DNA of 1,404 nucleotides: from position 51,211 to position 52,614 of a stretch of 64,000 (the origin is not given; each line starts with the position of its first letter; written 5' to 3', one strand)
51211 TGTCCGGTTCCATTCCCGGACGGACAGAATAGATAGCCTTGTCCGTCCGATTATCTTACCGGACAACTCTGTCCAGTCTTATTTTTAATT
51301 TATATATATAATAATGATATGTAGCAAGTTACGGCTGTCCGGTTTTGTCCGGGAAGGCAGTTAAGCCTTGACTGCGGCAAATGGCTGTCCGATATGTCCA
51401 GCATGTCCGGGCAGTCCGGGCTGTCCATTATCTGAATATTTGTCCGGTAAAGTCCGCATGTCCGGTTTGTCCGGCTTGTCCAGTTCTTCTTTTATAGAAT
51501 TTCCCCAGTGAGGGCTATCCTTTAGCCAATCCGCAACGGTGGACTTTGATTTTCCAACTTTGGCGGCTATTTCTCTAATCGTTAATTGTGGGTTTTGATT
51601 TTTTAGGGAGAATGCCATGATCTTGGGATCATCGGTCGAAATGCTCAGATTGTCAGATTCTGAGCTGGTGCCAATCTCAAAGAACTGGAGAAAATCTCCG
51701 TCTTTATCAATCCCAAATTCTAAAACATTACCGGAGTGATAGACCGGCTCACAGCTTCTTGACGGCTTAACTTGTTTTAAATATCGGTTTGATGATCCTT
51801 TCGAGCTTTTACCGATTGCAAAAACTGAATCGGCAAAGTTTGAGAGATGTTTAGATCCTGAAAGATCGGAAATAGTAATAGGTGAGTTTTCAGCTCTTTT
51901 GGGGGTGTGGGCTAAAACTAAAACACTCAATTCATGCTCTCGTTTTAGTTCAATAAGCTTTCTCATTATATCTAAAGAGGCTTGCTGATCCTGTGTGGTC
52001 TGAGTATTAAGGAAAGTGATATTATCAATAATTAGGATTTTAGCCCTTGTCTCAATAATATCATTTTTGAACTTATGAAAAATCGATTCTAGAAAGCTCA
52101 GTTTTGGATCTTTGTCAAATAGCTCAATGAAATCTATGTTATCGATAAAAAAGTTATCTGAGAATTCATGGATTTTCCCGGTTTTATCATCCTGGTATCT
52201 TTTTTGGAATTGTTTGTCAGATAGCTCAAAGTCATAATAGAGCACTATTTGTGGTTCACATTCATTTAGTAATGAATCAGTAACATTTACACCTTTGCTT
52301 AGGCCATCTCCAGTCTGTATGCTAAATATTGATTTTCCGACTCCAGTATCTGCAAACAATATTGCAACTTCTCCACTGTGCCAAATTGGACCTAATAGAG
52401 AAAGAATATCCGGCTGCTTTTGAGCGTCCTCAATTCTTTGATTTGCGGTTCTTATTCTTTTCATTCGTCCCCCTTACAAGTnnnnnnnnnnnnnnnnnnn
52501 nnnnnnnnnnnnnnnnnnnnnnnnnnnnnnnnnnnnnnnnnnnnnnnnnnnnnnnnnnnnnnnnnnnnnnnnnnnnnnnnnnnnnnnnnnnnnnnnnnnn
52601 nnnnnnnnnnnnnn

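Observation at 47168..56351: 9,155-bp relaxase-less integrative element with a phage-satellite-like layout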

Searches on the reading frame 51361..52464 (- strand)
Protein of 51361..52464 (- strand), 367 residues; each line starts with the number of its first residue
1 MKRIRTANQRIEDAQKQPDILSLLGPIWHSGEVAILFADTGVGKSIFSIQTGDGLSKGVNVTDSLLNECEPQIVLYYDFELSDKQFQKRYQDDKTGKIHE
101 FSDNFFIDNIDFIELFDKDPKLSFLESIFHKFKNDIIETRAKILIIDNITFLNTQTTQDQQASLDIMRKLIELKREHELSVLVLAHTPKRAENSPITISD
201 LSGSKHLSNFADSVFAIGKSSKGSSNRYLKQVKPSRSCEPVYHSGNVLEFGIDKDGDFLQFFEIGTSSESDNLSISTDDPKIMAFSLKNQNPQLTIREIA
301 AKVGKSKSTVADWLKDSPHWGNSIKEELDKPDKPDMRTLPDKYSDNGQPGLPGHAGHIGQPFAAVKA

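Call 4: search_protein_families(library=pfam, proteins=[window:51361-52464:-], max_evalue=0.1)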
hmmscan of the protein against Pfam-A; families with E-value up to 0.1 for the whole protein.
window:51361-52464:- (367 aa): 12 families
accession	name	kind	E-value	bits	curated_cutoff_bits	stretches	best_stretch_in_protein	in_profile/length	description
PF13481.12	AAA_25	-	1.3e-16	61.3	27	1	9-191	10-194/195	AAA domain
PF03796.21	DnaB_C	-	3.6e-07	30.2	27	1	28-221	16-215/255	DnaB-like helicase C terminal domain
PF13412.12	HTH_24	-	0.0002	21.3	21.9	1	290-311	14-35/48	Winged helix-turn-helix DNA-binding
PF13384.12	HTH_23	-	0.00023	21.3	24.6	1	293-316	17-40/50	Homeodomain-like domain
PF09339.16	HTH_IclR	-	0.011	15.9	22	1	287-310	12-35/52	IclR helix-turn-helix domain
PF01381.28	HTH_3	-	0.014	15.8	23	1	294-316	10-32/55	Helix-turn-helix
PF13551.12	HTH_29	-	0.015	15.8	28.1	1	295-317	14-36/64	Winged helix-turn helix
PF06745.19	ATPase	-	0.021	14.6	26.6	1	120-189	99-166/231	KaiC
PF13404.12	HTH_AsnC-type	-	0.028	14.7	27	1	290-311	14-35/42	AsnC-type helix-turn-helix domain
PF01022.26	HTH_5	-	0.056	13.8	22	0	291-315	14-37/47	Bacterial regulatory protein, arsR family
PF13518.12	HTH_28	-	0.066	13.7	25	0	295-316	14-35/52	Helix-turn-helix domain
PF13936.12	HTH_38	-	0.073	13.3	27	0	294-311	21-38/44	Helix-turn-helix domain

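Call 6: search_protein_families(library=ncbifam, proteins=[window:51361-52464:-], max_evalue=0.1)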
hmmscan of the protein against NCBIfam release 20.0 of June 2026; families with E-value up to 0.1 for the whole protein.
window:51361-52464:- (367 aa): 5 families
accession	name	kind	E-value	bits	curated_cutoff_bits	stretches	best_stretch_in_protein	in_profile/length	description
NF006799.0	PRK09302.1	equivalog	0.00015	20.5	408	1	118-259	341-471/515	circadian clock protein KaiC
NF040601.1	TerS_not_xtmA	equivalog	0.0013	18.4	120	1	288-341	17-69/233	phage terminase small subunit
NF033545.0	transpos_IS630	equivalog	0.058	12.8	100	0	292-321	11-40/299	IS630 family transposase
TIGR03879.1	near_KaiC_dom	domain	0.062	13.8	65.1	0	284-330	27-73/91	probable regulatory domain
NF033546.1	transpos_IS21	equivalog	0.091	12.3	160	0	293-327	8-33/294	IS21 family transposase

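Call 7: search_protein_families(library=phrogs, proteins=[window:51361-52464:-], max_evalue=0.01)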
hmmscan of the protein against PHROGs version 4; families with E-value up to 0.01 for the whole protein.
window:51361-52464:- (367 aa): 9 families
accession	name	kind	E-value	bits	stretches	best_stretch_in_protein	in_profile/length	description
phrog_19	-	DNA, RNA and nucleotide metabolism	2.6e-14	54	1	28-288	350-595/621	DnaB-like replicative helicase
phrog_239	-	DNA, RNA and nucleotide metabolism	1.4e-12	48.4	1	29-223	356-559/801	DNA primase/helicase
phrog_243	-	DNA, RNA and nucleotide metabolism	5.7e-09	36.3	1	116-220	119-225/273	DnaB-like replicative helicase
phrog_6357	-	unknown function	2.3e-08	34.7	1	31-221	31-191/321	-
phrog_3123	-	unknown function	2.9e-06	27.1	1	23-223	333-542/583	-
phrog_1284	-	unknown function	7.9e-06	26.4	1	18-228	22-233/306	-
phrog_25693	-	unknown function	0.00012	21.8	1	31-191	50-213/405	-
phrog_5497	-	DNA, RNA and nucleotide metabolism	0.0054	17.9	0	296-316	44-64/65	HTH DNA binding protein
phrog_4151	-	DNA, RNA and nucleotide metabolism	0.0072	17.2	0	281-320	10-46/154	DNA binding protein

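Call 8: search_protein_families(library=padloc, proteins=[window:51361-52464:-], max_evalue=0.01)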
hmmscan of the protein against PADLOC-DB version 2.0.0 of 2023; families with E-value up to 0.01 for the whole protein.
window:51361-52464:- (367 aa): 1 family
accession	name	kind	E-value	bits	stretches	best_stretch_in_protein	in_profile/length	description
PDLC04133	mad1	-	0.0004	18.6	1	293-315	5-27/60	mads_1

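Call 15: find_related_loci(query=window:51361-52464:-, collection=viral_contigs, flank=10000)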
Query window:51361-52464:- (367 aa) in viral_contigs; peptide patterns used: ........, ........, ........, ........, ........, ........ (x = any residue, [..] = any of these).
11 stretches matched a pattern, but none encodes a relative of the query by tblastn (E <= 1e-3).

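Call 24: find_homologous_proteins(query=window:51361-52464:-)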
Query window:51361-52464:- (367 aa): 4751 proteins with E <= 0.001 among 8000 candidates; the best 120 are listed.
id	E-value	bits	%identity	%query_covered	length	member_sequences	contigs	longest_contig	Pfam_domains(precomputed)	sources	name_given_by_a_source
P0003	7.3e-220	747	93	99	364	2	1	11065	PF03796.22,PF13481.13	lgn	-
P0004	2.2e-174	598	74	97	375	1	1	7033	PF03796.22,PF13481.13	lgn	-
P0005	3.2e-164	564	72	97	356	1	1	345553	PF03796.22,PF13481.13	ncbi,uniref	ncbi:AAA family ATPase [Sunxiuqinia sp. A32]|uniref:AAA family ATPase n=1 Tax=Sunxiuqinia sp. A32 Ta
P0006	5.6e-162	557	74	90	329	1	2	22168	PF03796.22,PF13481.13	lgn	-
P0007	2.9e-161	554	75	90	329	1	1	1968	PF03796.22,PF13481.13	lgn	-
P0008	7.4e-130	451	65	87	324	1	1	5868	PF06745.20,PF03796.22,PF13481.13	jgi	jgi:archaellum biogenesis ATPase FlaH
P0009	3.1e-125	436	65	86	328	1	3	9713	PF06745.20,PF03796.22,PF13481.13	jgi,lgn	jgi:predicted ATP-dependent serine protease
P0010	1.2e-122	428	63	85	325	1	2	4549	PF06745.20,PF03796.22,PF13481.13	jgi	jgi:hypothetical protein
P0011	2.9e-113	397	58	86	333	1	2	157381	PF03796.22,PF13481.13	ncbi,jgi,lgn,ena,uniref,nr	ncbi:AAA family ATPase [uncultured Draconibacterium sp.]|uniref:AAA family ATPase n=1 Tax=uncultured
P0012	3.5e-113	396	60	85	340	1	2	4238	PF03796.22,PF13481.13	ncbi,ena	-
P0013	1.4e-112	394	61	85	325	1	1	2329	PF06745.20,PF03796.22,PF13481.13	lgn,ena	-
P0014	3.3e-112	393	60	85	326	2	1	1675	PF03796.22,PF13481.13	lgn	-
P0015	1.5e-111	391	60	85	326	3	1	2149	PF03796.22,PF13481.13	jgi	jgi:predicted ATP-dependent serine protease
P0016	2.9e-92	328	52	87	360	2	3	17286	PF03796.22,PF13481.13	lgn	-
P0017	3.2e-91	324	51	87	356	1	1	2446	PF03796.22,PF13481.13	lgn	-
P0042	5.1e-85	304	47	96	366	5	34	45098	PF13481.13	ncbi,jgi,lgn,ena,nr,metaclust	ncbi:MAG: AAA family ATPase [Bacteroidetes bacterium]|jgi:archaellum biogenesis ATPase FlaH|nr:AAA f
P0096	4.4e-78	281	47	86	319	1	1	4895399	PF13384.13,PF13481.13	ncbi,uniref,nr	ncbi:AAA family ATPase [Draconibacterium halophilum]|uniref:AAA family ATPase n=1 Tax=Draconibacteri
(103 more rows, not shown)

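Call 25: find_encoding_contigs(protein=P0003, flank=10000, max_places=3)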
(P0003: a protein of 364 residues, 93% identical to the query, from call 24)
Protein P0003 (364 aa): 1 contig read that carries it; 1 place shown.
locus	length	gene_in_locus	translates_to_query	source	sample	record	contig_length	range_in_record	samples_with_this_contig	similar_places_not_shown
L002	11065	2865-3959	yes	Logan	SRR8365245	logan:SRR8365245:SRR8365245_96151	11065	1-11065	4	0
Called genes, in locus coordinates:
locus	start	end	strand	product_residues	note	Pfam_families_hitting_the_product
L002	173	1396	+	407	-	PF17293:Arm-DNA-bind_5, PF13102:Phage_int_SAM_5, PF00589:Phage_integrase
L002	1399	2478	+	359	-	-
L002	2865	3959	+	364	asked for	PF13481:AAA_25, PF03796:DnaB_C (weak)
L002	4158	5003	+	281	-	PF13155:Toprim_2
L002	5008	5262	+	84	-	-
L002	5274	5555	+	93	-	-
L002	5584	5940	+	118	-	-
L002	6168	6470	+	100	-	-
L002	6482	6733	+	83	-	-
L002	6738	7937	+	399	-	PF18030:Rimk_N, PF08443:RimK, PF02955:GSH-S_ATP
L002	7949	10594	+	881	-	PF10145:PhageMin_Tail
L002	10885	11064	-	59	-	?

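Call 26: find_encoding_contigs(protein=P0005, flank=10000, max_places=3)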
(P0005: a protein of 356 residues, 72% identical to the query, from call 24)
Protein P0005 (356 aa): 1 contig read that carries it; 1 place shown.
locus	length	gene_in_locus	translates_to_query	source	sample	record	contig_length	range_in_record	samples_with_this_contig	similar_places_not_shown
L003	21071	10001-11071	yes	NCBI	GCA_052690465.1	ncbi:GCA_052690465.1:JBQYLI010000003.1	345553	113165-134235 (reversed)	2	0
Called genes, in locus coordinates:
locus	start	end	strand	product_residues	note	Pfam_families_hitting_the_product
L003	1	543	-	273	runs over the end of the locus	PF00160:Pro_isomerase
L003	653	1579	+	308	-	-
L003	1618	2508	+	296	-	-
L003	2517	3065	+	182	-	PF13302:Acetyltransf_3, PF13420:Acetyltransf_4, PF00583:Acetyltransf_1 (weak)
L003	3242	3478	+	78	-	-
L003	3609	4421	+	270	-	PF05552:MS_channel_1st_1, PF00924:MS_channel_2nd, PF21082:MS_channel_3rd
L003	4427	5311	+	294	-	PF11276:DUF3078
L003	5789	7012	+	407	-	PF17293:Arm-DNA-bind_5 (weak), PF00589:Phage_integrase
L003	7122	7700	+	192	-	PF13274:SocA_Panacea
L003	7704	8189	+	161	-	-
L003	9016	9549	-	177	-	PF13560:HTH_31 (weak), PF01381:HTH_3, PF12844:HTH_19, PF13443:HTH_26 (weak)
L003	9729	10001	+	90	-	-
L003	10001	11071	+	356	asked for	PF13481:AAA_25, PF03796:DnaB_C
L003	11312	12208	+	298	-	PF01807:Zn_ribbon_DnaG (weak), PF13155:Toprim_2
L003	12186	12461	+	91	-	-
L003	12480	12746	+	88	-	-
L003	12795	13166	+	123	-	PF04967:HTH_10 (faint), PF14053:DUF4248 (faint)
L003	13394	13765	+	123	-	-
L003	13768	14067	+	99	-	-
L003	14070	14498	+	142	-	-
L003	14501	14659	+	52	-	-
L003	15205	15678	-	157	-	-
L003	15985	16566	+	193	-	PF07638:Sigma70_ECF (weak), PF04542:Sigma70_r2, PF08281:Sigma70_r4_2, PF04545:Sigma70_r4, PF13384:HTH_23 (faint)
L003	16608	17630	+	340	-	PF04773:FecR, PF16344:FecR_C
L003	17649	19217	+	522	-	PF13975:gag-asp_proteas (faint), PF13650:Asp_protease_2 (weak), PF13180:PDZ_2 (weak), PF17820:PDZ_6 (weak)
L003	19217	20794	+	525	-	PF13620:CarboxypepD_reg (weak), PF13715:CarbopepD_reg_2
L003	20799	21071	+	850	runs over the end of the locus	PF01835:MG2, PF02369:Big_1 (faint), PF13620:CarboxypepD_reg (weak)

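Call 27: find_encoding_contigs(protein=P0006, flank=10000, max_places=3)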
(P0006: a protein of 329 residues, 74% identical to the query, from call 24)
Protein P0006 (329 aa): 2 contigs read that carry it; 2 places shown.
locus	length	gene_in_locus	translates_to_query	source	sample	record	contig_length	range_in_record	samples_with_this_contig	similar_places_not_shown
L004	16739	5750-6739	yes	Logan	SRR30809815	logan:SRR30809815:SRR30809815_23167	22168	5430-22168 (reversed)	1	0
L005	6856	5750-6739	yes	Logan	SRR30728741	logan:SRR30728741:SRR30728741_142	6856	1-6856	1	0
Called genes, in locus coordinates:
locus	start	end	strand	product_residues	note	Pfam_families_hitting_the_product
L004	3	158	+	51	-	?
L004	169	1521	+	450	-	PF02812:ELFV_dehydrog_N, PF00208:ELFV_dehydrog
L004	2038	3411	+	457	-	PF13102:Phage_int_SAM_5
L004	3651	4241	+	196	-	-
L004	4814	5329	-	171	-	PF12844:HTH_19 (weak), PF01381:HTH_3, PF13443:HTH_26 (weak)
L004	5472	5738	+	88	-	PF12728:HTH_17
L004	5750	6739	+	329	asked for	PF13481:AAA_25, PF03796:DnaB_C (weak)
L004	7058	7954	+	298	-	PF01807:Zn_ribbon_DnaG (weak), PF13155:Toprim_2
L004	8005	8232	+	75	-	-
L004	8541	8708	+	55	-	-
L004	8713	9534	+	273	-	-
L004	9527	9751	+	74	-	-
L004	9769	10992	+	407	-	PF13102:Phage_int_SAM_5 (faint), PF00589:Phage_integrase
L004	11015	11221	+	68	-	-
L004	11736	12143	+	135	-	-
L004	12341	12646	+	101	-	-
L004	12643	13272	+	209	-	-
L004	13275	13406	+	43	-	-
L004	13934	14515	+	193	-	PF07638:Sigma70_ECF, PF04542:Sigma70_r2, PF08281:Sigma70_r4_2, PF04545:Sigma70_r4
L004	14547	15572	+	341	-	PF04773:FecR, PF16344:FecR_C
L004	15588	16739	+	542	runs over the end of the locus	PF13975:gag-asp_proteas (faint), PF13650:Asp_protease_2 (weak), PF00595:PDZ (weak), PF13180:PDZ_2 (weak), PF17820:PDZ_6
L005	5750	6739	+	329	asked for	PF13481:AAA_25, PF03796:DnaB_C (weak)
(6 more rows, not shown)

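Call 38: search_dna_similar(query=L002:7949-10594:+, collection=phages, mode=protein, max_rows=15)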
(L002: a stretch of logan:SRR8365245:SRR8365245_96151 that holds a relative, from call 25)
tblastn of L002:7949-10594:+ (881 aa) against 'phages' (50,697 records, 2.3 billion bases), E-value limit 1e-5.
Records with a match: 94; places in all: 94; records where one place covers at least 80% of the query: 9.
Best place of each record, by identity: <60% 94.
By first word of the organism name: Bacillus 11; Porphyromonas 11; Flavobacterium 10; Cellulophaga 9; Gordonia 8; Streptomyces 8; Bacteriophage 7; Clostridium 7; Corynebacterium 6; Polaribacter 2; and 11 more.
By host as written in the record: Cellulophaga sp. HaHaR_3_176 9; - 8; Gordonia terrae 3612 6; Bacillus subtilis 6; Streptomyces flavovirens 4; Clostridium difficile 4; Corynebacterium glutamicum ATCC13032 4; Polaribacter sp. AHE13PA 2; and 40 more.
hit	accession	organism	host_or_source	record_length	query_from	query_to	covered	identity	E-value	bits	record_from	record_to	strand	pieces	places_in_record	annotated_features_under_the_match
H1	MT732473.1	Polaribacter phage Leef_1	Polaribacter sp. AHE13PA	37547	185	875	78%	25.8%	4e-36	154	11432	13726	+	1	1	tail tape measure protein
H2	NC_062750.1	Polaribacter phage Leef_1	Polaribacter sp. AHE13PA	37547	185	875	78%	25.8%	4e-36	154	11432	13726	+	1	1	tail tape measure protein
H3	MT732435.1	Cellulophaga phage Ingeline_1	Cellulophaga sp. HaHaR_3_176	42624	3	712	81%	24.9%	8e-30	134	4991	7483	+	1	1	tail tape measure protein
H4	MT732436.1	Cellulophaga phage Ingeline_2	Cellulophaga sp. HaHaR_3_176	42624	3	712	81%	24.9%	8e-30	134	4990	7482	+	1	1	tail tape measure protein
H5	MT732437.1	Cellulophaga phage Ingeline_3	Cellulophaga sp. HaHaR_3_176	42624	3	712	81%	24.9%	8e-30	134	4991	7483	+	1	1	tail tape measure protein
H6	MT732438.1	Cellulophaga phage Ingeline_4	Cellulophaga sp. HaHaR_3_176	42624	3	712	81%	24.9%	8e-30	134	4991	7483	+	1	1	tail tape measure protein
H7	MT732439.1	Cellulophaga phage Ingeline_5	Cellulophaga sp. HaHaR_3_176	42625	3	712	81%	24.9%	8e-30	134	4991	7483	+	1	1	tail tape measure protein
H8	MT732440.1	Cellulophaga phage Ingeline_6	Cellulophaga sp. HaHaR_3_176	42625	3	712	81%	24.9%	8e-30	134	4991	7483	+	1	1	tail tape measure protein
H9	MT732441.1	Cellulophaga phage Ingeline_7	Cellulophaga sp. HaHaR_3_176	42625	3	712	81%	24.9%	8e-30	134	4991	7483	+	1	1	tail tape measure protein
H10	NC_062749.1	Cellulophaga phage Ingeline_1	Cellulophaga sp. HaHaR_3_176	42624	3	712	81%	24.9%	8e-30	134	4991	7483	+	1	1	tail tape measure protein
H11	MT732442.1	Cellulophaga phage Ingeline_8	Cellulophaga sp. HaHaR_3_176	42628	3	712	81%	24.9%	8e-30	134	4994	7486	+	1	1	tail tape measure protein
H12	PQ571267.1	Bacteroides phage BKO1-3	Bacteroides koreensis HM3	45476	185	665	55%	35.9%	2e-73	270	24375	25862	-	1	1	tail length tape measure protein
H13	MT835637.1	Bacteriophage sp.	human fecal samples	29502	185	665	55%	33.7%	8e-68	253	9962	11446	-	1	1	record has no annotation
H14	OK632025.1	Elizabethkingia phage TCUEAP2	Elizabethkingia anophelis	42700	185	556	42%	39.4%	3e-69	257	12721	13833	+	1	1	tail length tape-measure protein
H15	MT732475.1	Winogradskyella phage Peternella_1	Winograskyella sp. HaHa_3_26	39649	187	393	23%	36.7%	3e-24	116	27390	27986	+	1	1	tail tape measure protein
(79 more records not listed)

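Call 39: search_dna_similar(query=window:51361-52464:-, collection=phages, mode=protein, max_rows=15)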
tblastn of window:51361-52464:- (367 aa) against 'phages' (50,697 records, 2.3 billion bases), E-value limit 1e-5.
Records with a match: 2; places in all: 2; records where one place covers at least 80% of the query: 2.
Best place of each record, by identity: <60% 2.
By first word of the organism name: Bacteriophage 2.
By host as written in the record: - 2.
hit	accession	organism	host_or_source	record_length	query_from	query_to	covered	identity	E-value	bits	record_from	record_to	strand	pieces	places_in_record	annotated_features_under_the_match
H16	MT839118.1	Bacteriophage sp.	human fecal samples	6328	1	323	88%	38.6%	3e-50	186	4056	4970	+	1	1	record has no annotation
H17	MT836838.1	Bacteriophage sp.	human fecal samples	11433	4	311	84%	39.2%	5e-48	179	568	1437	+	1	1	record has no annotation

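Call 40: get_annotated_region(hit=H17, flank=12000)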
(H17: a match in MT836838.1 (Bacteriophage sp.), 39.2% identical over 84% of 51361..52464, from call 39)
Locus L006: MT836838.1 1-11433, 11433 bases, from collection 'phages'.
description: UNVERIFIED: Bacteriophage sp. clone scaffold_3201 genomic sequence.
organism: Bacteriophage sp. (NCBI taxid 38018)
taxonomy: Viruses
host: -; source: human fecal samples; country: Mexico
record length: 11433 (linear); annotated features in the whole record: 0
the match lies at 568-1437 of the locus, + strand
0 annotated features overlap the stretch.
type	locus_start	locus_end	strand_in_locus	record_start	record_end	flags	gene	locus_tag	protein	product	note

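Call 41: get_annotated_region(hit=H16, flank=8000)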
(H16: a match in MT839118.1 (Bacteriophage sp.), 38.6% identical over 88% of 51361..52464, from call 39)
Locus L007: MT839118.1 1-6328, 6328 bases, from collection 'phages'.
description: UNVERIFIED: Bacteriophage sp. clone scaffold_9735 genomic sequence.
organism: Bacteriophage sp. (NCBI taxid 38018)
taxonomy: Viruses
host: -; source: human fecal samples; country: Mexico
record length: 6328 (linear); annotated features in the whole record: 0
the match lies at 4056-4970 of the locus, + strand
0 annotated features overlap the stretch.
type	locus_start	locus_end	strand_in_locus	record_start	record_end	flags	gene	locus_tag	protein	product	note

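Call 44: find_encoding_contigs(protein=P0011, flank=9000, max_places=2)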
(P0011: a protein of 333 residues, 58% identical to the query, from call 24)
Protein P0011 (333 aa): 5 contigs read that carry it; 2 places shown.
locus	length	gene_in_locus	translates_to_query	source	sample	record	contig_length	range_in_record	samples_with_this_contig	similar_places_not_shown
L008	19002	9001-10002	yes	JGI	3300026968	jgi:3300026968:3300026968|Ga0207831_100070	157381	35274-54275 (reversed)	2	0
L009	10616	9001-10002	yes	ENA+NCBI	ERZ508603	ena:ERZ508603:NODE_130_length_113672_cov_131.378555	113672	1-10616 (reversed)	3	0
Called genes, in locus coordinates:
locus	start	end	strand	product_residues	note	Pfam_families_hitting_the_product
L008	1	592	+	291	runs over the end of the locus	PF04069:OpuAC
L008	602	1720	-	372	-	PF03781:FGE-sulfatase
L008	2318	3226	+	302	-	PF00248:Aldo_ket_red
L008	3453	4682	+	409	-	PF17293:Arm-DNA-bind_5 (weak), PF13102:Phage_int_SAM_5, PF00589:Phage_integrase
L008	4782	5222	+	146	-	PF20432:Xre-like-HTH (weak), PF09722:Xre_MbcA_ParS_C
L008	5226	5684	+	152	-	PF08808:RES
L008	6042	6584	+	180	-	-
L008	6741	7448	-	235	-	PF01381:HTH_3, PF12844:HTH_19, PF13560:HTH_31 (weak)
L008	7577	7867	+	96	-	PF12728:HTH_17 (weak)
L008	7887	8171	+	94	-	-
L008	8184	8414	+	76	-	-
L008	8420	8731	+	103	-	-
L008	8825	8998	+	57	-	-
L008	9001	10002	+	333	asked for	PF13481:AAA_25, PF03796:DnaB_C (weak)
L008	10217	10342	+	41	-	-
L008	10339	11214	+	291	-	PF13155:Toprim_2, PF13362:Toprim_3 (weak)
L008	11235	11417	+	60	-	-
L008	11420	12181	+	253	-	-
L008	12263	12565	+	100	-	-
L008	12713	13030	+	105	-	-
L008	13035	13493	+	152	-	PF01381:HTH_3 (faint)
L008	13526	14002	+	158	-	-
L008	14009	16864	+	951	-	PF10145:PhageMin_Tail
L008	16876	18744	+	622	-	-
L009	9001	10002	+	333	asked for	PF13481:AAA_25, PF03796:DnaB_C (weak)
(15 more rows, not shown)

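Call 45: find_encoding_contigs(protein=P0042, flank=9000, max_places=3)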
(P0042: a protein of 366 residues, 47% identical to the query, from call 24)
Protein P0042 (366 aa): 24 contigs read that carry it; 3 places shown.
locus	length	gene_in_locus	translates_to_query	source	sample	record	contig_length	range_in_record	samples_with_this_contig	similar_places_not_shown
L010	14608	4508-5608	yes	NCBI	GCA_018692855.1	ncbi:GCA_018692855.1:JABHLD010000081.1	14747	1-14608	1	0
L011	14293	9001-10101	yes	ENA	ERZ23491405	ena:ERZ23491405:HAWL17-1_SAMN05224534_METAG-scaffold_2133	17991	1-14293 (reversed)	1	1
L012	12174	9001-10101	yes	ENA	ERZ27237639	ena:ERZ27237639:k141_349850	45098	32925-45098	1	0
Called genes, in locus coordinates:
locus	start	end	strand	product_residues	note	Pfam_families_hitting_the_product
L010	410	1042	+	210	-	PF07120:DUF1376 (faint)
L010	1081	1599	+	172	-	-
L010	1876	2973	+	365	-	PF17293:Arm-DNA-bind_5, PF13102:Phage_int_SAM_5, PF00589:Phage_integrase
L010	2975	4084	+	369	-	-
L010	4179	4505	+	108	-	PF12728:HTH_17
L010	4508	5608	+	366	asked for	PF13481:AAA_25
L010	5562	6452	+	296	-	PF21957:Zn_ribbon_16, PF19898:DUF6371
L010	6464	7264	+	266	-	-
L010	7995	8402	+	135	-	PF20217:DUF6577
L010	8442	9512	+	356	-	PF08843:AbiEii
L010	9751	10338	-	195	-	-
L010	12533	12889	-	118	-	-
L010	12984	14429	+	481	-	PF02899:Phage_int_SAM_1 (weak), PF13495:Phage_int_SAM_4, PF00589:Phage_integrase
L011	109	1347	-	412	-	PF24981:Beta-prop_ATRN-LZTR1, PF24681:Kelch_KLHDC2_KLHL20_DRC7, PF13964:Beta-prop_Calicin, PF25210:Kelch_FKB95, PF01344:Kelch_1, PF13964:Beta-prop_Calicin, PF24981:Beta-prop_ATRN-LZTR1, PF13415:Beta-prop_FBX42, +10 more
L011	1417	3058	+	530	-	PF13360:PQQ_2 (faint), PF13570:Beta-prop_ACSF4 (weak)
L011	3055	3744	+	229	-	PF00756:Esterase (faint), PF01738:DLH (weak), PF00326:Peptidase_S9 (faint), PF02230:Abhydrolase_2 (weak)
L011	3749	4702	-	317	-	PF07676:PD40 (faint)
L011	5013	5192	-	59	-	-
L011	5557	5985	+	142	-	PF20217:DUF6577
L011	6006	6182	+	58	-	-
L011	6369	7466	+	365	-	PF17293:Arm-DNA-bind_5, PF13102:Phage_int_SAM_5, PF00589:Phage_integrase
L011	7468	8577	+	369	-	-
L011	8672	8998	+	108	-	PF12728:HTH_17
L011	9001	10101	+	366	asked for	PF13481:AAA_25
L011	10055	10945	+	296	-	PF21957:Zn_ribbon_16, PF19898:DUF6371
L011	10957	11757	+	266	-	-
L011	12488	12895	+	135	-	PF20217:DUF6577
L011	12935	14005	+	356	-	PF08843:AbiEii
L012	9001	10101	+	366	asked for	PF13481:AAA_25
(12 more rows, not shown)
